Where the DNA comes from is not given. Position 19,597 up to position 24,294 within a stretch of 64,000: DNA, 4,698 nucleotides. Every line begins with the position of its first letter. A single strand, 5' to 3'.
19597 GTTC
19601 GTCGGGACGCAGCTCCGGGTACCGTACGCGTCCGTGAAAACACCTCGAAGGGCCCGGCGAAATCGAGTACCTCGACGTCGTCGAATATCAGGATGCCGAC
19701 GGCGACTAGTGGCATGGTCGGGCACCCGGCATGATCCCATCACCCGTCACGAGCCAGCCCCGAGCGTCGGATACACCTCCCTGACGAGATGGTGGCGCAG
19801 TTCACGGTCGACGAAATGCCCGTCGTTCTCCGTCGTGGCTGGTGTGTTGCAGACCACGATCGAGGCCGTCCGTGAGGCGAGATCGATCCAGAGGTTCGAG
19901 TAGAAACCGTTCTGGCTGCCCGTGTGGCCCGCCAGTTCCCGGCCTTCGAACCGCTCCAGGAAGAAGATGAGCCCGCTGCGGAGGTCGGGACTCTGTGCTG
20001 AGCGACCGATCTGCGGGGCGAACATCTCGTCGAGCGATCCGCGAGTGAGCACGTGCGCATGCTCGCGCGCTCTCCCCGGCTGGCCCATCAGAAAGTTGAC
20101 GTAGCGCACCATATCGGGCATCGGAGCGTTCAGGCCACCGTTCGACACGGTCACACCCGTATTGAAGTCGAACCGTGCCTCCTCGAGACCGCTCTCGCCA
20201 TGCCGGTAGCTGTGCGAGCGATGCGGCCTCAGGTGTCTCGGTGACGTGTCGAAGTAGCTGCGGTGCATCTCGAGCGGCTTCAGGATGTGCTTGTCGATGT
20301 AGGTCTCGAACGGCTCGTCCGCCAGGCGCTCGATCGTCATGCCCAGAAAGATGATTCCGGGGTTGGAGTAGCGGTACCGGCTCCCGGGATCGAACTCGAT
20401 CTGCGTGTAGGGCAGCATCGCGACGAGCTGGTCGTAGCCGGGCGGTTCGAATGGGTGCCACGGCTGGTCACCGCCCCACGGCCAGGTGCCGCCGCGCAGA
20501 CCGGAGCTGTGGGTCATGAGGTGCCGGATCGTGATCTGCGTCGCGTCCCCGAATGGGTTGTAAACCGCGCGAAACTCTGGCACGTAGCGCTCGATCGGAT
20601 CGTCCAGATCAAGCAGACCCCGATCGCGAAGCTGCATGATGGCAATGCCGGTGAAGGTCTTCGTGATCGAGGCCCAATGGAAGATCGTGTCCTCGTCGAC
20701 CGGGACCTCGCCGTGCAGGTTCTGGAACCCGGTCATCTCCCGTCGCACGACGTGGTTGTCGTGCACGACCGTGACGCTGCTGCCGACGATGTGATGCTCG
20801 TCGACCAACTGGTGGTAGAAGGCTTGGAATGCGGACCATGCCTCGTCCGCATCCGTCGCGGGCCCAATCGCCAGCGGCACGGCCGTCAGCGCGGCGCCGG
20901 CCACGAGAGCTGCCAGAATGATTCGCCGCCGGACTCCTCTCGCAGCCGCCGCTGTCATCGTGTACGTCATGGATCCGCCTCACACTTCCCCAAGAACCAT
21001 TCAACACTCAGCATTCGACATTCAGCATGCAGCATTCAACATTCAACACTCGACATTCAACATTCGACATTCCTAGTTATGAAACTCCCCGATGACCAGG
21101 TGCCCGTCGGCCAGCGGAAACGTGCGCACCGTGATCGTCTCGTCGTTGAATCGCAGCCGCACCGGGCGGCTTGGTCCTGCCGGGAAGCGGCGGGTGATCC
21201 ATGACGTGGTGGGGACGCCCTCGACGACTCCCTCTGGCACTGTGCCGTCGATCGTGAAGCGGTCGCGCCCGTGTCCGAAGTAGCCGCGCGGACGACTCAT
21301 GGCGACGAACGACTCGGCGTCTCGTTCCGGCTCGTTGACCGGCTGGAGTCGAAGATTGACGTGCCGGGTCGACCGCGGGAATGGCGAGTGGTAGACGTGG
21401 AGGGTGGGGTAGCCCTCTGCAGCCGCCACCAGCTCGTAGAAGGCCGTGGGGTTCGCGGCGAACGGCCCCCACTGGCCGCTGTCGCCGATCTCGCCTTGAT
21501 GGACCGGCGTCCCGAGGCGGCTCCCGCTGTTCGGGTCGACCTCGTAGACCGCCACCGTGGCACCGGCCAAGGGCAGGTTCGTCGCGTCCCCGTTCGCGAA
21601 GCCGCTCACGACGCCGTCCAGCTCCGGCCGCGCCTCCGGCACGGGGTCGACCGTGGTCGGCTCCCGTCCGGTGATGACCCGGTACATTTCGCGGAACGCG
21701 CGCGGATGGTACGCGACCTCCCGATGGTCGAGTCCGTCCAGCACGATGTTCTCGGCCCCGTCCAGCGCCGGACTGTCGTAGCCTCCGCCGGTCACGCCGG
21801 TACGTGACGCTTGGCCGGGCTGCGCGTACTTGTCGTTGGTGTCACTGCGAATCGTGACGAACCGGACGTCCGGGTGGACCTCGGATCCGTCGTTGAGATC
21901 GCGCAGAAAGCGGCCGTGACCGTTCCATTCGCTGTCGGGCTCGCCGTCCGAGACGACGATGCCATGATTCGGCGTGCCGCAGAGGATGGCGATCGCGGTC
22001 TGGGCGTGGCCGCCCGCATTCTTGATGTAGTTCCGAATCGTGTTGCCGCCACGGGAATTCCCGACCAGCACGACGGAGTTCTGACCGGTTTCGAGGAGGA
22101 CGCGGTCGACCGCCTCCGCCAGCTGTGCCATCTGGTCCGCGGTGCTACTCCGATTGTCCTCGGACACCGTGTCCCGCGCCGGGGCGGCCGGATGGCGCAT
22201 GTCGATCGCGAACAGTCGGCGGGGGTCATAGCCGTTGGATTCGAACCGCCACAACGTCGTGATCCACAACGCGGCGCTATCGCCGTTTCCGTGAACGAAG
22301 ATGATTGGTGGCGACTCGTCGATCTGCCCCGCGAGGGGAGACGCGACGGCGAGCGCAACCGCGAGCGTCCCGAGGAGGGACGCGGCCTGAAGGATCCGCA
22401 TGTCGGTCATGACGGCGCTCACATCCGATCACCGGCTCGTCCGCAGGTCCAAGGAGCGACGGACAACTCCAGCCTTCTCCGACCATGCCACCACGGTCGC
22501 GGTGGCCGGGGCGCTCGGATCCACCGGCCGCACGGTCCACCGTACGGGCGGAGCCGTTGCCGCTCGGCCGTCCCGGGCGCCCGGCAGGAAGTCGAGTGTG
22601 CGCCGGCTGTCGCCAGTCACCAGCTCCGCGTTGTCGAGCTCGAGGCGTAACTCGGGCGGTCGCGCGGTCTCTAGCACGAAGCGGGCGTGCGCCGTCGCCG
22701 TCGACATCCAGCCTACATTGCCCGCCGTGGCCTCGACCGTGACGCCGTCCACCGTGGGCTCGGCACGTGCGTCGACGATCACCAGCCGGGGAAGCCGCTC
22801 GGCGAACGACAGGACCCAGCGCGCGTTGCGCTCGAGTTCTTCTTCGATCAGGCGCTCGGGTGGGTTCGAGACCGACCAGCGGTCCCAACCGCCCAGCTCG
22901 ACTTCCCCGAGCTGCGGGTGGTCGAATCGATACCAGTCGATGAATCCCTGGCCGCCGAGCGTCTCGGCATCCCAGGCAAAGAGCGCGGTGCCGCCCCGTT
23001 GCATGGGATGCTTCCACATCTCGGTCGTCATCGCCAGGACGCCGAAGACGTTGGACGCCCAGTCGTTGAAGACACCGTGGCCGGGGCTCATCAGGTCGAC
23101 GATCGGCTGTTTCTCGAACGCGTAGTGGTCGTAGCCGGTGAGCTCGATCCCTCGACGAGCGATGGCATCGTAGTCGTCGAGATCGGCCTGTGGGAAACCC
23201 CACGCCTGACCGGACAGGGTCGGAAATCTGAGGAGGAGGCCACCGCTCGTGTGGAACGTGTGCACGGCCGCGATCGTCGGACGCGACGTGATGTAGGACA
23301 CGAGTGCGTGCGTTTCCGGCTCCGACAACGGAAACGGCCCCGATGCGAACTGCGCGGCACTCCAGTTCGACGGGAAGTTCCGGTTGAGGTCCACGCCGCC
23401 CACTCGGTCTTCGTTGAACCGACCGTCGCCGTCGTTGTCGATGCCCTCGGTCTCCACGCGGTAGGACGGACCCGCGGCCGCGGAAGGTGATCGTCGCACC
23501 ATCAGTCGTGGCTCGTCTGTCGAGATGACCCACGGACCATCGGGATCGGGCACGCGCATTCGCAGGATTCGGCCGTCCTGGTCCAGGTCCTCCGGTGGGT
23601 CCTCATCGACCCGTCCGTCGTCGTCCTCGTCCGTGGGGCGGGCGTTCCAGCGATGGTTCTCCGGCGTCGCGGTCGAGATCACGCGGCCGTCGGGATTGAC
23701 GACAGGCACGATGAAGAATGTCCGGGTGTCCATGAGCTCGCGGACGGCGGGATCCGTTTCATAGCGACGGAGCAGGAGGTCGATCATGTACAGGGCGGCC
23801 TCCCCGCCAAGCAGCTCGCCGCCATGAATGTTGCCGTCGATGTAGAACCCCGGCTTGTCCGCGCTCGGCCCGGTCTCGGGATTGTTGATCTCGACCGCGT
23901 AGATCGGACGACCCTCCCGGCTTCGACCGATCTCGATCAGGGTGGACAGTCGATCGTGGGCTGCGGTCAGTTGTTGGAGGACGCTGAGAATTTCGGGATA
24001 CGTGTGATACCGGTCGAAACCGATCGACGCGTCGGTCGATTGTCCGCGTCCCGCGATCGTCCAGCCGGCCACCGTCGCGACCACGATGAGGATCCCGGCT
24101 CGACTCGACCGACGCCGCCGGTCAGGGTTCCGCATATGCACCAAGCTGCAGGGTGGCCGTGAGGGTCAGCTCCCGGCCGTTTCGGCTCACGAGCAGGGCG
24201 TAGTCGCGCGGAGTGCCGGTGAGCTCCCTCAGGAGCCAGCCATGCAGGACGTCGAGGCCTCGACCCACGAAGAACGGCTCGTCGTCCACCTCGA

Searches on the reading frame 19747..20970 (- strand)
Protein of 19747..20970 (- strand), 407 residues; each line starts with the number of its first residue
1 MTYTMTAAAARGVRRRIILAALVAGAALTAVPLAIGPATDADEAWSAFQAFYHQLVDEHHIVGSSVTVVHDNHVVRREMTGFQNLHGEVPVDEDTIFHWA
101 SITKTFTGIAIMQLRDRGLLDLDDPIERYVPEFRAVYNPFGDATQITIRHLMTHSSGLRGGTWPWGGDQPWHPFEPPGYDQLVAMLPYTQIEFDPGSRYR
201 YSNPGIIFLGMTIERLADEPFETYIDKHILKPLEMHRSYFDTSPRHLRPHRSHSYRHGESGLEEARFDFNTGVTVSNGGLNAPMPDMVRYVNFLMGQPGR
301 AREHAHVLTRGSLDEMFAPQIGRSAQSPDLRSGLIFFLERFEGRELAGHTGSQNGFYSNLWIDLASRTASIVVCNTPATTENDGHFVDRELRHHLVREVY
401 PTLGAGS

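Call 65: search_protein_families(library=pfam, max_evalue=0.001, proteins=[window:19747-20970:-])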
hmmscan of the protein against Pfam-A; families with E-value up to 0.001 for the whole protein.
window:19747-20970:- (407 aa): 1 family
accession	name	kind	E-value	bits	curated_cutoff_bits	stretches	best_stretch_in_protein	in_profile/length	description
PF00144.29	Beta-lactamase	-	3.1e-65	221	27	1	49-381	2-315/329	Beta-lactamase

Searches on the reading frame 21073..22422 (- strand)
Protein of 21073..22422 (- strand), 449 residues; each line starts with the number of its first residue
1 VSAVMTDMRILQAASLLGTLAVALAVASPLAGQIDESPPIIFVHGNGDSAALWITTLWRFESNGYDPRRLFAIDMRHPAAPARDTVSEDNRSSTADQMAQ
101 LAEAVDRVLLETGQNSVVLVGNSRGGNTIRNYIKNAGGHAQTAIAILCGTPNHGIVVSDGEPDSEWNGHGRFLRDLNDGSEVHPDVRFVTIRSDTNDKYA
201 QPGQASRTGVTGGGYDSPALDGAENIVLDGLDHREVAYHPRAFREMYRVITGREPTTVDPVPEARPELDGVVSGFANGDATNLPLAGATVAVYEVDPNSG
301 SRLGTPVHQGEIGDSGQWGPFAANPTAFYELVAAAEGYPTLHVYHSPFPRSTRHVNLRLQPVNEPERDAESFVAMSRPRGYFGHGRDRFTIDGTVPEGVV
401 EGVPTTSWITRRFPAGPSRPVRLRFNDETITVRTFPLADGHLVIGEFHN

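Call 65: search_protein_families(library=pfam, max_evalue=0.001, proteins=[window:21073-22422:-])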
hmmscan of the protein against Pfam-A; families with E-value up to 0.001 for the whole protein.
window:21073-22422:- (449 aa): 5 families
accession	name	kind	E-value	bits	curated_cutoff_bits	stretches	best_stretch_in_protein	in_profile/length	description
PF18067.7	Lipase_C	-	2.1e-21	76.8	27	1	268-360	5-94/96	Lipase C-terminal domain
PF01674.24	Lipase_2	-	6.4e-08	32.8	20.3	1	39-137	3-97/219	Lipase (class 2)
PF00561.26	Abhydrolase_1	-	3.1e-07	30.8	25.8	1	38-136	1-90/245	alpha/beta hydrolase fold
PF12697.13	Abhydrolase_6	-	3.9e-06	28.1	26.3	1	40-180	1-114/217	Alpha/beta hydrolase family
PF02089.21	Palm_thioest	-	7.5e-06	26.3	26.8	1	39-156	1-114/254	Palmitoyl protein thioesterase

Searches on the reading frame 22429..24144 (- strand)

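Call 65: search_protein_families(library=pfam, max_evalue=0.001, proteins=[window:22429-24144:-])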
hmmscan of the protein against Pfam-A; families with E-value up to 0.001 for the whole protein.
window:22429-24144:- (571 aa): 1 family
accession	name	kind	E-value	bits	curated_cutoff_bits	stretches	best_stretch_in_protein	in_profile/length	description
PF00246.29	Peptidase_M14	-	1.8e-45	156.2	21.6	1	52-378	1-263/286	Zinc carboxypeptidase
